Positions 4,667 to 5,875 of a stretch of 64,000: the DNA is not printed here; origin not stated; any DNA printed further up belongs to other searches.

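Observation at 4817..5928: RNPP-like regulator with a convergent, 7-nt-overlapping secreted pre-peptide gene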

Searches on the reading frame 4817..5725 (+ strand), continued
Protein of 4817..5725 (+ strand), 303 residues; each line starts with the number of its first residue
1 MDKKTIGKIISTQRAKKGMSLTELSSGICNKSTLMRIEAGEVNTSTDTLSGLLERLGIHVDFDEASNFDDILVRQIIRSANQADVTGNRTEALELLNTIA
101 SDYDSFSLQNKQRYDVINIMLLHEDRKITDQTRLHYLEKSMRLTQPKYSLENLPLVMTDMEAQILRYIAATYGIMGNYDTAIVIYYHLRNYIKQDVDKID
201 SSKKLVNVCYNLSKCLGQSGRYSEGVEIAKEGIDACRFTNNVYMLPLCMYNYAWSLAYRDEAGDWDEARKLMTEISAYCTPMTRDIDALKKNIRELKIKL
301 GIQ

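Call 42: find_encoding_contigs(protein=P0012, flank=3500, max_places=2)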
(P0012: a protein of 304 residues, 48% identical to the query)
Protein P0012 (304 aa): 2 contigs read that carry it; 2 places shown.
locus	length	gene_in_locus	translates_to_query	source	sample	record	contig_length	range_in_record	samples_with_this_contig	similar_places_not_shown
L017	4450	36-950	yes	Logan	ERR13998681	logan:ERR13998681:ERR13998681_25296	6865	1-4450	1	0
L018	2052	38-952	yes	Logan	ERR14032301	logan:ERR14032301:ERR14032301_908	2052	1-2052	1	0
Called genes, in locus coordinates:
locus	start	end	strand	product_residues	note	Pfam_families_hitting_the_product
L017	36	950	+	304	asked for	PF01381:HTH_3 (weak)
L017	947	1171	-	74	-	-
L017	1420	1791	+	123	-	-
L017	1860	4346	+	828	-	PF02687:FtsX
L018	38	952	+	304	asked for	PF01381:HTH_3 (weak)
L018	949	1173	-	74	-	-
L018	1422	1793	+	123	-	-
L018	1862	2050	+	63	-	?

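Call 43: find_encoding_contigs(protein=P0004, flank=3500, max_places=2)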
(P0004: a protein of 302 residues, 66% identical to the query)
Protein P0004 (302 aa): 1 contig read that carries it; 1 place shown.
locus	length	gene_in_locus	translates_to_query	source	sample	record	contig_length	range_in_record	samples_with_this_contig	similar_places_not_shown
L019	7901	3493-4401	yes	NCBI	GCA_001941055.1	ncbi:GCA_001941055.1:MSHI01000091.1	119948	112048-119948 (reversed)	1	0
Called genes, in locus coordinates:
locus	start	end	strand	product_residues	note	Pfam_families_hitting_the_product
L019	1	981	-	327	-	?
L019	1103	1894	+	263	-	-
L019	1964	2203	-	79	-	PF01807:Zn_ribbon_DnaG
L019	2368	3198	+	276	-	PF01381:HTH_3, PF12844:HTH_19, PF13443:HTH_26 (faint), PF13560:HTH_31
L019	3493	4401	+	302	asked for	PF01381:HTH_3 (weak), PF07719:TPR_2 (faint), PF13424:TPR_12 (faint), PF18768:RNPP_C (weak)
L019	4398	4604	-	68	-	-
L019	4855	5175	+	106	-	-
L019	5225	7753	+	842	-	PF02687:FtsX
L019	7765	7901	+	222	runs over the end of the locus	PF02463:SMC_N (faint), PF00005:ABC_tran, PF13304:AAA_21 (faint)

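Call 44: find_encoding_contigs(protein=P0009, flank=3500, max_places=2)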
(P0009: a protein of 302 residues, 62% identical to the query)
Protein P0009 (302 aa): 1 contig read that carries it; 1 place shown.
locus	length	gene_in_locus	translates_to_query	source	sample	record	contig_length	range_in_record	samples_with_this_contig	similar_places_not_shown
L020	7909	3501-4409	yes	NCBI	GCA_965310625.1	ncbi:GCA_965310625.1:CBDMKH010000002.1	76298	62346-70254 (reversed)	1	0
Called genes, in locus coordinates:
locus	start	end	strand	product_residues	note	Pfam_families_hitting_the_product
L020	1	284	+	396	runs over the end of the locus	PF13200:DUF4015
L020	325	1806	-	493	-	PF09547:SpoIVA_ATPase, PF20438:SpoIVA_middle, PF20439:SpoIVA_C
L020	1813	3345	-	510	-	PF12673:SipL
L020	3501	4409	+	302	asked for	PF18768:RNPP_C (weak)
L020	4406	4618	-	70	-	-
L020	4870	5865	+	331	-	PF12385:Peptidase_C70, PF13529:Peptidase_C39_2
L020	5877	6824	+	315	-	-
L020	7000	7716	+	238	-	-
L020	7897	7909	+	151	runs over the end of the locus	PF12773:DZR (weak), PF13240:Zn_Ribbon_1, PF13828:DUF4190 (weak)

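Call 45: find_encoding_contigs(protein=P0003, flank=3500, max_places=1)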
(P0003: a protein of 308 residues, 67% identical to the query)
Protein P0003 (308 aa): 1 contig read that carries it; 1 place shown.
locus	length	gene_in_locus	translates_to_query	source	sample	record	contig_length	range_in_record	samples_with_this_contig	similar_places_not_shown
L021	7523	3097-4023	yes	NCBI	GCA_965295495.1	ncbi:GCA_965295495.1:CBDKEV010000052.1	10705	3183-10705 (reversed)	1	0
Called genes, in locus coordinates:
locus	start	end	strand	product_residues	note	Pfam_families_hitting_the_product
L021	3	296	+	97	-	?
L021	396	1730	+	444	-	PF12706:Lactamase_B_2, PF23023:Anti-Pycsar_Apyc1 (faint)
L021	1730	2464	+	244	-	PF01975:SurE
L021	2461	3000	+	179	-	PF02677:QueH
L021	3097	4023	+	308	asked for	-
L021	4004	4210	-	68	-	-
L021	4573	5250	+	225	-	PF20251:Big_14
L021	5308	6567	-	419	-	PF16499:Melibiase_2, PF17801:Melibiase_C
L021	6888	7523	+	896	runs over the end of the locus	PF18998:Flg_new_2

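Call 46: find_encoding_contigs(protein=P0005, flank=3500, max_places=1)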
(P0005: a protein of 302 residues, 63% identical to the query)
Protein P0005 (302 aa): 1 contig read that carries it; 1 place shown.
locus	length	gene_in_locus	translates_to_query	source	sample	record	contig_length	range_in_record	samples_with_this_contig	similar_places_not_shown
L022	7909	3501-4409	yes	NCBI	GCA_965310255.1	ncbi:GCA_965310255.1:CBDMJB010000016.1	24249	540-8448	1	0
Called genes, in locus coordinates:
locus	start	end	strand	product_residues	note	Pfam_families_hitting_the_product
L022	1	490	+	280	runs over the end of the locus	PF12541:DUF3737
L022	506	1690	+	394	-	PF00155:Aminotran_1_2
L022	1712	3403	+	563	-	PF00488:MutS_V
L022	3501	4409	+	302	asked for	PF01381:HTH_3 (weak), PF07719:TPR_2 (faint), PF13424:TPR_12 (faint)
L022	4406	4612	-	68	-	-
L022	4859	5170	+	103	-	-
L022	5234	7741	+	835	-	PF02687:FtsX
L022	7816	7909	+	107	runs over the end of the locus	-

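Call 47: find_encoding_contigs(protein=P0013, flank=3500, max_places=1)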
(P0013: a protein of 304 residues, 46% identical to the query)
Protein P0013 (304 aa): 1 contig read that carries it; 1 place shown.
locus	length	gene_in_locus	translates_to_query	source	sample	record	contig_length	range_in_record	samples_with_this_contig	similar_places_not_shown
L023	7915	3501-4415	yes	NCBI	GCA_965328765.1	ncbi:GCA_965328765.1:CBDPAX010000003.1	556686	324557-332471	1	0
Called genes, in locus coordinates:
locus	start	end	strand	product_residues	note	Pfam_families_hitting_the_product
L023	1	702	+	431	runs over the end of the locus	PF01547:SBP_bac_1, PF13416:SBP_bac_8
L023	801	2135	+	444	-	PF12706:Lactamase_B_2, PF23023:Anti-Pycsar_Apyc1 (faint)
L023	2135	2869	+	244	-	PF01975:SurE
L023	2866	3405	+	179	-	PF02677:QueH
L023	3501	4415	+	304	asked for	PF01381:HTH_3, PF12844:HTH_19 (weak), PF13560:HTH_31 (weak)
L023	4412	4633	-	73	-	-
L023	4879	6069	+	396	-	-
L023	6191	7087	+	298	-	PF00041:fn3 (weak)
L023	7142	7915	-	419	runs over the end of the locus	PF16499:Melibiase_2, PF17801:Melibiase_C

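Call 68: search_protein_representatives(alignment_id=A1)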
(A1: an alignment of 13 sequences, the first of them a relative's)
Query: 13 sequences, 302 profile positions. Proteins with E-value up to 0.001 (for the whole library): 5657; up to 1e-10: 1688; up to 1e-30: 84. The best 150 are listed.
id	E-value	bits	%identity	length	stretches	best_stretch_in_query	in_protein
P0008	1.8e-159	546.1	-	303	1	1-301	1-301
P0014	4.9e-126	436.3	-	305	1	1-301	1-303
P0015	2.0e-104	365.4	-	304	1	1-298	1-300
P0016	2.8e-89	315.6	-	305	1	4-300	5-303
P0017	4.6e-88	311.6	-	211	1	1-205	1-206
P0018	5.4e-83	295.0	-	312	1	5-300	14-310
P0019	1.5e-82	293.5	-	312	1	1-285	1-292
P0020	2.0e-82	293.1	-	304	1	1-300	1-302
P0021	4.4e-82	292.0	-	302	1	1-287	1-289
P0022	3.0e-67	243.3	-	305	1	1-281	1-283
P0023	2.5e-66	240.3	-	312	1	5-299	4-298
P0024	2.4e-62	227.2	-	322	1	5-301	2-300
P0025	2.6e-60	220.5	-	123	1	1-123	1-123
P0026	4.8e-58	213.1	-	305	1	3-278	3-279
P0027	2.8e-57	210.5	-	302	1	1-279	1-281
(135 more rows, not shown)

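Call 71: find_homologous_proteins(query=A7, max_evalue=1e-20)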
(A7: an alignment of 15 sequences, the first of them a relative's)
Query A7 (15 sequences) (305 aa, profile of the alignment): 111 proteins with E <= 1e-20 among 8000 candidates.
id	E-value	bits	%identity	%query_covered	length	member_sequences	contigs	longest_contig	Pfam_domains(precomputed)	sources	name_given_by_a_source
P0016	2.0e-113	397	100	100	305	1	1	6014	-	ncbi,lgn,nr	ncbi:MAG: helix-turn-helix domain-containing protein [Firmicutes bacterium]|nr:helix-turn-helix doma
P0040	1.7e-109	384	32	96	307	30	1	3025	PF01381.29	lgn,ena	-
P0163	6.6e-108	379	36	98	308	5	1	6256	PF12844.14,PF01381.29,PF13424.13,PF18768.8,PF13560.13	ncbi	-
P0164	4.0e-107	376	37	96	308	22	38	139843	PF12844.14,PF01381.29,PF13424.13,PF18768.8,PF13560.13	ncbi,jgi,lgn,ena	jgi:transcriptional regulator with XRE-family HTH domain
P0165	1.9e-106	374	37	96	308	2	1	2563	PF01381.29,PF13424.13,PF18768.8,PF13560.13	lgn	-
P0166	2.8e-106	373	34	86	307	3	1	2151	PF12844.14,PF01381.29,PF13424.13,PF18768.8,PF13560.13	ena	-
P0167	1.2e-105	371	33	97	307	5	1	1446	PF01381.29,PF13424.13,PF18768.8,PF13560.13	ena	-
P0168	4.3e-105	369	34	97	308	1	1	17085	PF12844.14,PF01381.29,PF13424.13,PF18768.8,PF13560.13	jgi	-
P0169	7.5e-105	369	32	97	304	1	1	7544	PF01381.29,PF18768.8,PF13560.13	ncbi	-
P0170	8.8e-105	368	36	97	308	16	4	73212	PF12844.14,PF01381.29,PF13424.13,PF18768.8,PF13560.13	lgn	-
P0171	9.1e-105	368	33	89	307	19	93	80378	PF12844.14,PF01381.29,PF13424.13,PF18768.8,PF13560.13,PF07719.24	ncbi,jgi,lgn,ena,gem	jgi:transcriptional regulator with XRE-family HTH domain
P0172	2.0e-104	367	34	98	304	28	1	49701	PF01381.29,PF18768.8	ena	-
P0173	2.4e-104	367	34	97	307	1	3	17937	PF01381.29,PF13424.13,PF18768.8,PF13560.13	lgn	-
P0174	2.7e-104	367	34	86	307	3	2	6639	PF12844.14,PF01381.29,PF13424.13,PF18768.8,PF13560.13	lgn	-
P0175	2.9e-104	367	44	98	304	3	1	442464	-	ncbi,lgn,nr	ncbi:MAG: helix-turn-helix domain-containing protein [Firmicutes bacterium]|nr:helix-turn-helix doma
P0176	3.3e-104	367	33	97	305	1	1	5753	PF01381.29,PF18768.8,PF13560.13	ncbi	-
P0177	3.5e-104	366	34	96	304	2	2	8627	PF12844.14,PF01381.29,PF13424.13,PF18768.8,PF13560.13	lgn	-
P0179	6.1e-104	366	33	92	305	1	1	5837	PF01381.29,PF18768.8,PF13560.13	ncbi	-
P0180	1.1e-103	365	31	96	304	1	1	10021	PF01381.29,PF18768.8,PF13560.13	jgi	-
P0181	3.9e-103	363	33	86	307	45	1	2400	PF01381.29,PF18768.8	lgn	-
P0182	5.0e-103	363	32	98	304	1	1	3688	PF01381.29,PF18768.8,PF13560.13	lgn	-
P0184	8.7e-103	362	30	87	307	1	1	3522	PF01381.29,PF13424.13,PF18768.8,PF13560.13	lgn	-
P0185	1.2e-102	361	32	86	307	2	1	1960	PF00515.35,PF01381.29,PF13424.13,PF18768.8,PF07719.24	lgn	-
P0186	1.5e-102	361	31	87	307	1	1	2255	PF01381.29,PF18768.8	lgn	-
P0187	1.6e-102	361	32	92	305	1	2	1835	PF01381.29,PF18768.8,PF13560.13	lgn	-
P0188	2.7e-102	360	32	86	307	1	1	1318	PF12844.14,PF01381.29,PF18768.8,PF13560.13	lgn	-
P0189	4.4e-102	360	36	97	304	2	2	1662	PF01381.29,PF13424.13,PF18768.8,PF13560.13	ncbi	-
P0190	5.1e-102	359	33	92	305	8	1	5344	PF01381.29,PF18768.8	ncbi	-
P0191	1.3e-101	358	33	92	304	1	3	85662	PF01381.29,PF18768.8,PF13560.13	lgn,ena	-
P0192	1.4e-101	358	31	98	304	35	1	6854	PF01381.29,PF18768.8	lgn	-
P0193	3.0e-101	357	33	98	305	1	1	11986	PF01381.29,PF13424.13,PF18768.8,PF13560.13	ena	-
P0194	3.3e-101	357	35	91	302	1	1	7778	PF12844.14,PF01381.29,PF18768.8,PF13560.13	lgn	-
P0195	4.2e-101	356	45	97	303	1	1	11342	PF12844.14,PF01381.29,PF18768.8,PF13560.13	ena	-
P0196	6.7e-101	356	33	92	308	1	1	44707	PF01381.29,PF18768.8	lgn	-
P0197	1.9e-100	354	34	91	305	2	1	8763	PF01381.29,PF18768.8,PF13560.13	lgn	-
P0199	2.1e-100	354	32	86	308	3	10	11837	PF01381.29,PF13424.13,PF18768.8,PF13560.13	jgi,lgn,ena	-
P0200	2.6e-100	354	31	98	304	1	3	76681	PF01381.29,PF18768.8,PF13560.13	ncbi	-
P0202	1.6e-99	351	32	86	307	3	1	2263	PF01381.29,PF13424.13,PF18768.8,PF13560.13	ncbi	-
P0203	3.2e-99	350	35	91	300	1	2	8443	PF01381.29,PF13424.13,PF18768.8,PF13560.13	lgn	-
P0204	3.3e-99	350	32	82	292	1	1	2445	PF01381.29,PF13424.13,PF18768.8,PF07719.24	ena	-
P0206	9.7e-99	349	33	88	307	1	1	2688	PF12844.14,PF01381.29,PF18768.8,PF13560.13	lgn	-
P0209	5.5e-97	343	34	89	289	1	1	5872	PF01381.29,PF18768.8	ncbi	-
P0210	7.3e-96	339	37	98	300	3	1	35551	PF13424.13,PF18768.8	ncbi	-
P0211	1.8e-95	338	31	86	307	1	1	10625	PF00515.35,PF01381.29,PF13424.13,PF18768.8,PF13560.13,PF07719.24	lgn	-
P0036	3.3e-95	337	30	86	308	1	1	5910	PF01381.29,PF18768.8,PF13560.13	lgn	-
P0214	1.6e-92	328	31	92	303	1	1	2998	PF00515.35,PF01381.29,PF13424.13,PF18768.8,PF07719.24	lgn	-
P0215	1.4e-86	309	35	80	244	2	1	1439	PF01381.29,PF18768.8,PF13560.13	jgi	-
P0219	1.2e-64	237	46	68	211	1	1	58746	PF18768.8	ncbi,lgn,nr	ncbi:MAG: hypothetical protein LUG86_01860 [Oscillospiraceae bacterium]|nr:hypothetical protein [Osc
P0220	4.5e-56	208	32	52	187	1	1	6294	PF13424.13,PF18768.8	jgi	-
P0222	8.2e-49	185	29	81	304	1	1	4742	PF12844.14,PF01381.29,PF13424.13,PF18768.8,PF13560.13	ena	-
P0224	1.3e-48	184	29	75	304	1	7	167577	PF01381.29,PF13560.13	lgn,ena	-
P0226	1.1e-47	181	28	76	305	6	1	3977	PF01381.29,PF13424.13,PF18768.8,PF13560.13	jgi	jgi:transcriptional regulator with XRE-family HTH domain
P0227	1.0e-46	178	28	81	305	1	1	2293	PF01381.29,PF13424.13,PF18768.8,PF13560.13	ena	-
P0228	1.3e-46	177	29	75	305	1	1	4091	PF12844.14,PF01381.29,PF18768.8,PF13560.13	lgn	-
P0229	1.5e-46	177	29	81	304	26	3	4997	PF01381.29,PF13424.13,PF18768.8,PF13560.13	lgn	-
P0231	1.9e-46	177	28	75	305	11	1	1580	PF01381.29,PF18768.8,PF13560.13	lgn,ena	-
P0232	3.1e-46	176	30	81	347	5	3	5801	PF12844.14,PF01381.29,PF13424.13,PF18768.8,PF13560.13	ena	-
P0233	3.8e-46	176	29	80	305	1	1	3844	PF12844.14,PF01381.29,PF18768.8,PF13560.13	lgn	-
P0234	8.9e-46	175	29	80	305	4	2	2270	PF12844.14,PF01381.29,PF18768.8,PF13560.13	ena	-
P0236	2.2e-45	173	25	82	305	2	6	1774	PF12844.14,PF01381.29,PF13424.13,PF13176.13,PF18768.8,PF13560.13,PF07719.24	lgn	-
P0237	3.0e-45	173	29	80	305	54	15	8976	PF12844.14,PF01381.29,PF18768.8,PF13560.13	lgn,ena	-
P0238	4.9e-45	172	30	75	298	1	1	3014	PF01381.29,PF18768.8,PF13560.13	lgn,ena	-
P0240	1.1e-44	171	26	75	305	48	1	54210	PF01381.29,PF18768.8,PF13560.13,PF07719.24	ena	-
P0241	1.3e-44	171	27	86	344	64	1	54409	PF01381.29,PF18768.8,PF13560.13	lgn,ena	-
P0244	2.4e-44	170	28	75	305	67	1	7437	PF01381.29,PF18768.8,PF13560.13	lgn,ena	-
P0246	6.6e-44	168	28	75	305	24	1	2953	PF01381.29,PF18768.8,PF13560.13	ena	-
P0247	1.3e-43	167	29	77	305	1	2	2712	PF01381.29,PF13424.13,PF18768.8,PF13560.13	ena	-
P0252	2.9e-42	163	29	75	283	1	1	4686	PF01381.29,PF18768.8,PF13560.13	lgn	-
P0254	6.0e-40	155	26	77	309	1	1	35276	PF01381.29,PF18768.8,PF13560.13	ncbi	-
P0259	1.3e-35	141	45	16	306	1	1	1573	PF01381.29,PF18768.8,PF13560.13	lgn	-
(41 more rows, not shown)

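Call 72: find_encoding_contigs(protein=P0175, flank=3000, max_places=1)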
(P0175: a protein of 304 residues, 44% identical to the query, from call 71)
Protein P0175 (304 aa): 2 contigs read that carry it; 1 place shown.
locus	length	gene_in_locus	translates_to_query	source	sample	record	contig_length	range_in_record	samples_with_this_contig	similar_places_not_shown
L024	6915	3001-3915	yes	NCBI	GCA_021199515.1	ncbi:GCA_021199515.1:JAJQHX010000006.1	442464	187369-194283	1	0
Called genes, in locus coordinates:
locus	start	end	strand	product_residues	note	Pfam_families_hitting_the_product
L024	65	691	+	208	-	PF12672:DUF3793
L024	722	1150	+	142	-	PF12641:Flavodoxin_3 (weak), PF00258:Flavodoxin_1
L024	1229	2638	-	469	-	PF01546:Peptidase_M20, PF07687:M20_dimer (weak)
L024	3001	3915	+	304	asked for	-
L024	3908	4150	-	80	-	-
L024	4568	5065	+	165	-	-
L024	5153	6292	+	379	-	-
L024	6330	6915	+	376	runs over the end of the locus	-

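Call 73: find_encoding_contigs(protein=P0164, flank=3000, max_places=2)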
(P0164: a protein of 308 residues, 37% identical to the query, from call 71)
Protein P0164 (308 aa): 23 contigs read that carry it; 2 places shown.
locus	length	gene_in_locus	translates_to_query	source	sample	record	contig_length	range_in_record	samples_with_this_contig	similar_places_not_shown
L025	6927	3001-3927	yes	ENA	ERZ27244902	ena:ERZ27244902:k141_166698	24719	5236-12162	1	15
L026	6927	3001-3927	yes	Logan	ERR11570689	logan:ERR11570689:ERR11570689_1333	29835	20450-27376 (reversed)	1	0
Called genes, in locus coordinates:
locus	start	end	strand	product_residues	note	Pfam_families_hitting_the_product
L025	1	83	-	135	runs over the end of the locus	PF07883:Cupin_2 (weak)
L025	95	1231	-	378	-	PF10137:CAP12-PCTIR_TIR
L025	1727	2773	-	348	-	-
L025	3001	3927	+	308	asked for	PF01381:HTH_3, PF12844:HTH_19 (faint), PF13560:HTH_31 (weak), PF13424:TPR_12 (faint), PF18768:RNPP_C (weak)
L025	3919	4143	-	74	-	-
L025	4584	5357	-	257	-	PF01695:IstB_IS21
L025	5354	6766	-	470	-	PF00665:rve (weak), PF22483:Mu-transpos_C_2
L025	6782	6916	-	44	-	-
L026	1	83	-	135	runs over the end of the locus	PF07883:Cupin_2 (weak)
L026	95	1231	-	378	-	PF10137:CAP12-PCTIR_TIR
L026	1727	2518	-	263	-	-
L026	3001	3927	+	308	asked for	PF01381:HTH_3, PF12844:HTH_19 (faint), PF13560:HTH_31 (weak), PF13424:TPR_12 (faint), PF18768:RNPP_C (weak)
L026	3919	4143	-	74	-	-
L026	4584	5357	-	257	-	PF01695:IstB_IS21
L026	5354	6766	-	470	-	PF00665:rve (weak), PF22483:Mu-transpos_C_2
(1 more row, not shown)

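Call 74: find_encoding_contigs(protein=P0171, flank=3000, max_places=2)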
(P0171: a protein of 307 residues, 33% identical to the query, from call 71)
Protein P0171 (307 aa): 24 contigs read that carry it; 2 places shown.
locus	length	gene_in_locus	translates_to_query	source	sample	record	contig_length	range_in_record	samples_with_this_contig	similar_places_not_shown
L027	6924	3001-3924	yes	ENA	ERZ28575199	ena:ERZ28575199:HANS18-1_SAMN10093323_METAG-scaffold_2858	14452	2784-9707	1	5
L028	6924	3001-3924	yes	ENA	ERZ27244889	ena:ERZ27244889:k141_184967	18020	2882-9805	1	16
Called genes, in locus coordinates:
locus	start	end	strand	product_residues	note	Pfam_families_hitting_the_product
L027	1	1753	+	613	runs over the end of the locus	PF00664:ABC_membrane, PF00005:ABC_tran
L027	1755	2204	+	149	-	-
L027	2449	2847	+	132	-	-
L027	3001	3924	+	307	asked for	PF01381:HTH_3, PF12844:HTH_19 (faint), PF13560:HTH_31 (weak), PF07719:TPR_2 (faint), PF13424:TPR_12 (faint), PF18768:RNPP_C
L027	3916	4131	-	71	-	-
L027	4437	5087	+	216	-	PF13529:Peptidase_C39_2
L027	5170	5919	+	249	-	-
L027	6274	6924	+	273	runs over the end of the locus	-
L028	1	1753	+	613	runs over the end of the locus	PF00664:ABC_membrane, PF00005:ABC_tran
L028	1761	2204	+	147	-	-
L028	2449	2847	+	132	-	-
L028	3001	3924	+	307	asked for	PF01381:HTH_3, PF12844:HTH_19 (faint), PF13560:HTH_31 (weak), PF07719:TPR_2 (faint), PF13424:TPR_12 (faint), PF18768:RNPP_C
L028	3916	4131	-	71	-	-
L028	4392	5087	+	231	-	PF13529:Peptidase_C39_2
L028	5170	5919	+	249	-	-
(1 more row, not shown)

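Call 85: search_solved_structures(query=A1, max_evalue=1e-8, show_alignments=1)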
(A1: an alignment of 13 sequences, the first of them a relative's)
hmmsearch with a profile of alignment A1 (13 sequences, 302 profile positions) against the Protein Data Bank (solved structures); distinct sequences matched with E-value up to 1e-8: 1.
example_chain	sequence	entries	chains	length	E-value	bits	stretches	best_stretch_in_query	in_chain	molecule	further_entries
2qfc_A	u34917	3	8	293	4.9e-11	45.5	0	1-76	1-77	PlcR protein | Transcriptional activator PlcR protein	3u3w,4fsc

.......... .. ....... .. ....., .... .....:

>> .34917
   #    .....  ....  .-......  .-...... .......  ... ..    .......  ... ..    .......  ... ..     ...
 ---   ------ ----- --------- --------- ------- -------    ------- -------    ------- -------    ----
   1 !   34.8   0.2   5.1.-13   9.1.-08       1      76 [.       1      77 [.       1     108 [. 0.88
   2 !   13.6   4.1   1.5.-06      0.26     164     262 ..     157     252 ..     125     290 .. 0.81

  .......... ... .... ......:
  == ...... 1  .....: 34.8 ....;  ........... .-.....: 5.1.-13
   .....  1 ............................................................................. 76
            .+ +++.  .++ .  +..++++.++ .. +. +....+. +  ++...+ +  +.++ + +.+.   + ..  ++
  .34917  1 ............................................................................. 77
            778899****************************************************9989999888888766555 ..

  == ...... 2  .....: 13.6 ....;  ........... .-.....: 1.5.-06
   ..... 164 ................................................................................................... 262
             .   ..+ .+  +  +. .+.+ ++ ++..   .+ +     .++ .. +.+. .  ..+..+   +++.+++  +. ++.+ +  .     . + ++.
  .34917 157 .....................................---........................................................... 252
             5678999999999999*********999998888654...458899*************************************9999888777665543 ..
